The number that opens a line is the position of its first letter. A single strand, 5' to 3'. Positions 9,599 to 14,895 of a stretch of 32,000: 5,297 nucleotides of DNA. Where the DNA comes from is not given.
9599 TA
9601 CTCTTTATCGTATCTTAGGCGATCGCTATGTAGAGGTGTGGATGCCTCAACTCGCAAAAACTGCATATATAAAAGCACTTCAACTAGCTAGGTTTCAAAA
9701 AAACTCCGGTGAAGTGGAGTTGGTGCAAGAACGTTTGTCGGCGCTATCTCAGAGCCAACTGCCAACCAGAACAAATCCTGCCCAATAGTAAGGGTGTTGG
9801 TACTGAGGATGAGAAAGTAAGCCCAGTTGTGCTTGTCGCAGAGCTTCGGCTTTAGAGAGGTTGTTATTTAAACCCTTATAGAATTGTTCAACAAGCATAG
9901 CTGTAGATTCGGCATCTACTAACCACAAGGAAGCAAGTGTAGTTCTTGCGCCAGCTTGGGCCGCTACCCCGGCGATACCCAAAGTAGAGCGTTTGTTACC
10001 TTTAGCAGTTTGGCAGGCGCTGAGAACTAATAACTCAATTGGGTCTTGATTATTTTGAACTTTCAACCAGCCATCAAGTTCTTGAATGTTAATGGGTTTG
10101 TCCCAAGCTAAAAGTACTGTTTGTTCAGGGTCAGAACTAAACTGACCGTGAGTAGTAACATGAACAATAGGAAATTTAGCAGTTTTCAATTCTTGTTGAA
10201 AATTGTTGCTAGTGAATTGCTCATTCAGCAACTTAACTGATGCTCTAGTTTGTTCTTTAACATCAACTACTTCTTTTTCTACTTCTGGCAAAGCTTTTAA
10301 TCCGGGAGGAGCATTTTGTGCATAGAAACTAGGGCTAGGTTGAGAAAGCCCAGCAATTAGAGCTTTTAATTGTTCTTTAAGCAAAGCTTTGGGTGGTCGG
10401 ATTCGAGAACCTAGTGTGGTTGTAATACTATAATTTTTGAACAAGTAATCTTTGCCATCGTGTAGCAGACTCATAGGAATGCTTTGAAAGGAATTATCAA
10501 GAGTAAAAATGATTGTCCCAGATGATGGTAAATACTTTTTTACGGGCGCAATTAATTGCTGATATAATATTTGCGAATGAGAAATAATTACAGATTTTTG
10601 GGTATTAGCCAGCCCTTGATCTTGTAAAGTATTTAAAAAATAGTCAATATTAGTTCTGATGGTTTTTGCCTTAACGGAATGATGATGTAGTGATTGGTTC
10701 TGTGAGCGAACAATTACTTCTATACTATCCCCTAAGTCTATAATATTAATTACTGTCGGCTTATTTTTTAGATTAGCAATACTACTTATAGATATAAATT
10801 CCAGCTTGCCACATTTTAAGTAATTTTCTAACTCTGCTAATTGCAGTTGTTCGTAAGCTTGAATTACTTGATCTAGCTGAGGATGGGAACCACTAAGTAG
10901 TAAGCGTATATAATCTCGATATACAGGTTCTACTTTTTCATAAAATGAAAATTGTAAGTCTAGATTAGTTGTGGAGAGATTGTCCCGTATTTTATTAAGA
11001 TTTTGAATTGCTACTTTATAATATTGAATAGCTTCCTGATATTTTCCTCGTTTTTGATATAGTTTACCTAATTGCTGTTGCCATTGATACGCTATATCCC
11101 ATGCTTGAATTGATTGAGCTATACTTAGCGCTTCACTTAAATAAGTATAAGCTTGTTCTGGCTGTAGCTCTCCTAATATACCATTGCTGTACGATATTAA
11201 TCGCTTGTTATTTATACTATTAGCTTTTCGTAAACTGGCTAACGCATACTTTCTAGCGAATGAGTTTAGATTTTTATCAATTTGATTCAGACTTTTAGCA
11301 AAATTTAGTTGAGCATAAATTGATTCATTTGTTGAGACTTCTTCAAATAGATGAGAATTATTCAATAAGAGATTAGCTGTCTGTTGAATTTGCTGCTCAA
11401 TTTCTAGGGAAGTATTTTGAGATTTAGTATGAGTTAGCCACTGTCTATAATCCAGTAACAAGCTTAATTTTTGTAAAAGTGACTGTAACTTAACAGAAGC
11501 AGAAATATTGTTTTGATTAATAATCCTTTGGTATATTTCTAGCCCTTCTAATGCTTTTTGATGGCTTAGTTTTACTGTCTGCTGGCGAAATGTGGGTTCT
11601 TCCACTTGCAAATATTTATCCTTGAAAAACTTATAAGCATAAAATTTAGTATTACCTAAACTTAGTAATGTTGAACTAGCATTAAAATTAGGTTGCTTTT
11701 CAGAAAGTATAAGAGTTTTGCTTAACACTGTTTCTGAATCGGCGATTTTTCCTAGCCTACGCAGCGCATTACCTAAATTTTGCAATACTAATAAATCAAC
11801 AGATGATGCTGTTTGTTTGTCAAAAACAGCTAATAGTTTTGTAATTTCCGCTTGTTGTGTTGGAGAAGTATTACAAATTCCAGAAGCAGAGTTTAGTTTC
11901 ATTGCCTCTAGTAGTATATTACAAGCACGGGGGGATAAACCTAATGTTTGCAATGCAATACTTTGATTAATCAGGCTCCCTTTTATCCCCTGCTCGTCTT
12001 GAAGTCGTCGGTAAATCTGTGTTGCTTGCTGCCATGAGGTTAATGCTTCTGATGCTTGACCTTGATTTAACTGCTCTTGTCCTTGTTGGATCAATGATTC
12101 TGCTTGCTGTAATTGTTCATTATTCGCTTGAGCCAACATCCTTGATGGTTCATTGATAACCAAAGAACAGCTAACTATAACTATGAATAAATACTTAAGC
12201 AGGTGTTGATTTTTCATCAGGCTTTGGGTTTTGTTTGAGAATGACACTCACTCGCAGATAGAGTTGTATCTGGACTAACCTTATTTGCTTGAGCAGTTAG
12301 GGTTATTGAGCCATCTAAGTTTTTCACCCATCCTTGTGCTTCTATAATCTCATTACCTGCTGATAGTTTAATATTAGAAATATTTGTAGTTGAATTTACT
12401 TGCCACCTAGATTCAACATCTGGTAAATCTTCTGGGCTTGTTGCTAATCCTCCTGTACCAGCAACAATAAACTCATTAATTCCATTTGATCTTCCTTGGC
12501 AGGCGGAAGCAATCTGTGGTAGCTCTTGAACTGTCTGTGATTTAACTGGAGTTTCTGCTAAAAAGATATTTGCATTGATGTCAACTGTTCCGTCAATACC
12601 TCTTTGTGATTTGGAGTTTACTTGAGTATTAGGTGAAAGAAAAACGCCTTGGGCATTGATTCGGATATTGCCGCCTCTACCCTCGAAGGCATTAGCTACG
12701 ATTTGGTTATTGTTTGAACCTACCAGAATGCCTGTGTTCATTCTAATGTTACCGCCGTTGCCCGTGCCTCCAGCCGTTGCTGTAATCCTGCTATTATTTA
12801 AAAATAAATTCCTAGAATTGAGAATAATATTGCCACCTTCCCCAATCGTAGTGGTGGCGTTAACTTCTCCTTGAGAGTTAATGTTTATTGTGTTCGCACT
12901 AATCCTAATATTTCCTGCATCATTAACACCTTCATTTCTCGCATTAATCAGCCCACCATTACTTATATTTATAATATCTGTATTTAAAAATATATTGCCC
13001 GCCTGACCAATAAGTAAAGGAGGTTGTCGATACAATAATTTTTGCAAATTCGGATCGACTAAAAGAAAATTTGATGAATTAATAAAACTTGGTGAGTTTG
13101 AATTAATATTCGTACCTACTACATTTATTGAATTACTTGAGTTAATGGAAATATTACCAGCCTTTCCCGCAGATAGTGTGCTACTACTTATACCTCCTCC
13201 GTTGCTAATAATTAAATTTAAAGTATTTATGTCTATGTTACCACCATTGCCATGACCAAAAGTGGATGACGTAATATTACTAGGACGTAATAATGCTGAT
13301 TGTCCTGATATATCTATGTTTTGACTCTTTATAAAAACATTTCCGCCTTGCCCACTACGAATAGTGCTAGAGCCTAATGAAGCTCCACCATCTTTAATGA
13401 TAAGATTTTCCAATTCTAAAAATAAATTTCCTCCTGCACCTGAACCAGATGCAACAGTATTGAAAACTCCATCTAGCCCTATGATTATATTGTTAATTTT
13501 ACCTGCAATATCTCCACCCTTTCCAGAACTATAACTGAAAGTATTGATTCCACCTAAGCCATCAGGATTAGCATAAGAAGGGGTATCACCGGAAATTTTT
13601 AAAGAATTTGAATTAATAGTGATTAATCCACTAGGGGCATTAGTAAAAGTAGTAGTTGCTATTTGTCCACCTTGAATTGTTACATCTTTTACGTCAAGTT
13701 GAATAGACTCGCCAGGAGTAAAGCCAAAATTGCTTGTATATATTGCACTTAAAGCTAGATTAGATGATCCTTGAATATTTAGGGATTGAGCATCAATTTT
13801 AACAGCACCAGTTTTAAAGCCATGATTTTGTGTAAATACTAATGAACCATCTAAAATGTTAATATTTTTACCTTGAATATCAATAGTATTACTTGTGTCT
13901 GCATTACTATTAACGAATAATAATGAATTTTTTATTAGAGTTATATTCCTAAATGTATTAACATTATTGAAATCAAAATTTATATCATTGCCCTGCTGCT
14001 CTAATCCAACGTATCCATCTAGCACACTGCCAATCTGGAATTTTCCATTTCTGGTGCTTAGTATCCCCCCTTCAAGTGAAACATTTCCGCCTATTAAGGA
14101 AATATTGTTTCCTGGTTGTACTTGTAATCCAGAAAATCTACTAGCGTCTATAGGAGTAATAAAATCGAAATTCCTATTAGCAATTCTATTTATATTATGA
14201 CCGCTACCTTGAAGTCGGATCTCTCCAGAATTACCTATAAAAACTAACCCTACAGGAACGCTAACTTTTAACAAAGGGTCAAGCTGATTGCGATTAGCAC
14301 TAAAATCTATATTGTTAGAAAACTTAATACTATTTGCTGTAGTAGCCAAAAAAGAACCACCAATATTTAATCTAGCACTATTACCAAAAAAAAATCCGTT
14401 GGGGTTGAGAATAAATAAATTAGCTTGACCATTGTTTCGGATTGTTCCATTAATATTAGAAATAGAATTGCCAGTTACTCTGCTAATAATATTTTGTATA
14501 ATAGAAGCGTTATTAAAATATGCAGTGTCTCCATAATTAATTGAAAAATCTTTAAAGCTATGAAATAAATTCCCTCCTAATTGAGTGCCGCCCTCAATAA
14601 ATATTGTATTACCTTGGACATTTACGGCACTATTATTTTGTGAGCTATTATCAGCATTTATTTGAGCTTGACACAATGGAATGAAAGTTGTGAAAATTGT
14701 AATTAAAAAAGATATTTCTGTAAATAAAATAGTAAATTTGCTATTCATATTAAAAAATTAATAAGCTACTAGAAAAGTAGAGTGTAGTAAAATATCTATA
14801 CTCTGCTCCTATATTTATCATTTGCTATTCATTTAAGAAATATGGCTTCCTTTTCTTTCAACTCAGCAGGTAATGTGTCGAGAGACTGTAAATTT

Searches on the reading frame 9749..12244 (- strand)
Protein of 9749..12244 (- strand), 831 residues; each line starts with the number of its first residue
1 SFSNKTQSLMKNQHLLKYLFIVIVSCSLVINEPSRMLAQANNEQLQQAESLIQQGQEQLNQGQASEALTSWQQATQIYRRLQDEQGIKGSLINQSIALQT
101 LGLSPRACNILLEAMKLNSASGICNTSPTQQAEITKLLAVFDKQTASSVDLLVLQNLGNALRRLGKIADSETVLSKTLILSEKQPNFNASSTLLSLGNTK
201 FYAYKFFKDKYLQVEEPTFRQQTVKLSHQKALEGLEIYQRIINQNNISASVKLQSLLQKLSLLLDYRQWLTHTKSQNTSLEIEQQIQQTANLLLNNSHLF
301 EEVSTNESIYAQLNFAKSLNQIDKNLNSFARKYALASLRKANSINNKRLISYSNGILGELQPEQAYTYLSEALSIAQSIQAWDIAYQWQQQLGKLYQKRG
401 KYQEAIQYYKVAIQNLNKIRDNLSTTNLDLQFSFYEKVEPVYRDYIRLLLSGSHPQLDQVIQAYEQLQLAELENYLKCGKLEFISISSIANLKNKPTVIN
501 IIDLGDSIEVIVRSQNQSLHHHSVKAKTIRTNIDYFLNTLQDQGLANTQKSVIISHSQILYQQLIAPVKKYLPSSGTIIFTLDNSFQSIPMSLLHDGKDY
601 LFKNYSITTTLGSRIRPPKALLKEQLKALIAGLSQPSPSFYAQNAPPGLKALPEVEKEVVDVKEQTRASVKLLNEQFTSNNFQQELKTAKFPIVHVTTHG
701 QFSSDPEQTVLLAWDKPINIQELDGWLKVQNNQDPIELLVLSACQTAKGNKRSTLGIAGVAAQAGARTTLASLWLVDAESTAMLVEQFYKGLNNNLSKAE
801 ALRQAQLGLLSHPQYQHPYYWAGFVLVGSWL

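Call 59: search_protein_families(library=pfam, proteins=[window:9749-12244:-])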
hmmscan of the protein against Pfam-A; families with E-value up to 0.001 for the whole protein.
window:9749-12244:- (831 aa): 7 families
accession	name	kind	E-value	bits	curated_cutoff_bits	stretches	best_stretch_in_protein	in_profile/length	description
PF12770.12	CHAT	-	1.4e-53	182.6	24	1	558-829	5-289/289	CHAT domain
PF07719.23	TPR_2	-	9.5e-11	41.4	27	0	391-414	6-29/34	Tetratricopeptide repeat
PF13424.12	TPR_12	-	3.4e-10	40.4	30.1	1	362-416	19-75/77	Tetratricopeptide repeat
PF00515.34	TPR_1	-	6.7e-09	35.6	27.8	0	391-410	6-25/34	Tetratricopeptide repeat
PF13374.12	TPR_10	-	1.7e-08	34.6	27.5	0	391-414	7-30/42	Tetratricopeptide repeat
PF04212.24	MIT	-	4.5e-05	23.9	30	0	398-421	16-39/66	MIT (microtubule interacting and transport) domain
PF13176.12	TPR_7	-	4.6e-05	23.6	27.9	1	391-415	4-27/36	Tetratricopeptide repeat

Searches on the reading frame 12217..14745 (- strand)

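Call 59: search_protein_families(library=pfam, proteins=[window:12217-14745:-])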
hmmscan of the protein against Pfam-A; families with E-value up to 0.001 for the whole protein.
window:12217-14745:- (842 aa): 1 family
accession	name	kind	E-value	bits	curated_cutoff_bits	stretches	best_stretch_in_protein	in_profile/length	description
PF05860.19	TPS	-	4.1e-65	220.6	33.5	1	27-286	1-246/252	TPS secretion domain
